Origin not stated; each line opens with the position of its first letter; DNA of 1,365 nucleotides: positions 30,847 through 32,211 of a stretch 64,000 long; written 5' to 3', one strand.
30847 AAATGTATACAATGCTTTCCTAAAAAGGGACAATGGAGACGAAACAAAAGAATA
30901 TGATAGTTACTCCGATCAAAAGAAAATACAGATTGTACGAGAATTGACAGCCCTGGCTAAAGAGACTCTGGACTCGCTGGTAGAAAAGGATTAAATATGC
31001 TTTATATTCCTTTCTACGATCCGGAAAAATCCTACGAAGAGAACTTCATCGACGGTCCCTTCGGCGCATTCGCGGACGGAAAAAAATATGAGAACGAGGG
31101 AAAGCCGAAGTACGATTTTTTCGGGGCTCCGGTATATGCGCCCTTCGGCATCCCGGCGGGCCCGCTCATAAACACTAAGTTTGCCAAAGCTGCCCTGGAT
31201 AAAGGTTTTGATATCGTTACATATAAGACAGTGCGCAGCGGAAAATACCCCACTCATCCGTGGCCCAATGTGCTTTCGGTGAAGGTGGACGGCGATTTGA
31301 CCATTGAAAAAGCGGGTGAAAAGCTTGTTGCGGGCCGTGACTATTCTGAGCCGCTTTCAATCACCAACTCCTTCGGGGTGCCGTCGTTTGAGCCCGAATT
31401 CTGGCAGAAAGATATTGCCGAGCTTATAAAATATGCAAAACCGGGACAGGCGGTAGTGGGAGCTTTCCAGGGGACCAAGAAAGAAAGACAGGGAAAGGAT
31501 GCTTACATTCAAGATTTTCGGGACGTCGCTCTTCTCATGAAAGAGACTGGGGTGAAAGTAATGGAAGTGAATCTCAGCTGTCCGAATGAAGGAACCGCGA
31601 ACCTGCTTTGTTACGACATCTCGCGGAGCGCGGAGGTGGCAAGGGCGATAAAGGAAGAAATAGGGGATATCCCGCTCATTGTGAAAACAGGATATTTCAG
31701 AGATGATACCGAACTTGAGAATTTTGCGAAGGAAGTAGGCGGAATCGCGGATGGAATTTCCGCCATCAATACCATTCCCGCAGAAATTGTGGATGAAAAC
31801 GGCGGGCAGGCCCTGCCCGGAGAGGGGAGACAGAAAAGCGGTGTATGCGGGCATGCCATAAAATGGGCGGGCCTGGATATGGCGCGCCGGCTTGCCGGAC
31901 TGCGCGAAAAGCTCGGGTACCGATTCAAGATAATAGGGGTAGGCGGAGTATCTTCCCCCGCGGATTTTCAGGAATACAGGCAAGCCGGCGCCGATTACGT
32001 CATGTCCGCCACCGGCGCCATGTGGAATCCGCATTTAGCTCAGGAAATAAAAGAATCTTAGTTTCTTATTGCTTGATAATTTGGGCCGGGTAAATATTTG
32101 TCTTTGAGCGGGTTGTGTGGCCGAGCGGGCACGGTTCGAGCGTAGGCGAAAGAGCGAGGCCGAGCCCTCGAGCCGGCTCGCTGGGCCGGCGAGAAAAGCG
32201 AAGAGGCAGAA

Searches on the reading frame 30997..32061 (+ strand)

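Call 37: search_protein_families(library=ncbifam, proteins=[window:30997-32061:+], max_evalue=0.001)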
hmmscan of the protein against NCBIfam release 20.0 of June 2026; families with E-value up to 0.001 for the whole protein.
window:30997-32061:+ (354 aa): 13 families
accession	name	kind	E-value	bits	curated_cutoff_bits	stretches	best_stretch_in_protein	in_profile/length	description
NF005574.0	PRK07259.1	equivalog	6.9e-20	71.2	269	1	171-353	106-281/304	dihydroorotate dehydrogenase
TIGR01037.2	pyrD_sub1_fam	subfamily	3.7e-17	62.3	270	1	172-353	103-278/300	dihydroorotate dehydrogenase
NF006183.0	PRK08318.1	equivalog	9e-17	60.9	335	1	172-342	113-286/422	NAD-dependent dihydropyrimidine dehydrogenase subunit PreA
NF041011.1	dihydoor_dh_Arch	equivalog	4.3e-15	55.6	330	1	171-339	97-252/289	dihydroorotate dehydrogenase PyrD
NF003648.0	PRK05286.2-1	equivalog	1.3e-12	47.3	433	1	140-344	129-324/360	quinone-dependent dihydroorotate dehydrogenase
NF003652.0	PRK05286.2-5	equivalog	6.7e-10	38.7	267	1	151-352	141-337/353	quinone-dependent dihydroorotate dehydrogenase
NF002702.0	PRK02506.1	equivalog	7.5e-10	38.4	301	1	182-339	118-273/313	dihydroorotate oxidase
TIGR01036.1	pyrD_sub2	equivalog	1.1e-09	37.6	200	1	148-353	131-333/356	dihydroorotate dehydrogenase (quinone)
NF003650.0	PRK05286.2-3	equivalog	7.9e-09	34.9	477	1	190-351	204-365/393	quinone-dependent dihydroorotate dehydrogenase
NF003651.0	PRK05286.2-4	equivalog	3.3e-08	32.5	448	1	180-352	181-353/377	quinone-dependent dihydroorotate dehydrogenase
NF003645.0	PRK05286.1-2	equivalog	1.4e-07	30.7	366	1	141-352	125-332/359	quinone-dependent dihydroorotate dehydrogenase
NF003646.0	PRK05286.1-4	equivalog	2.7e-07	29.7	457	1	222-351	209-332/341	quinone-dependent dihydroorotate dehydrogenase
NF003644.0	PRK05286.1-1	equivalog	6.7e-05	22.1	418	1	224-351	211-332/336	quinone-dependent dihydroorotate dehydrogenase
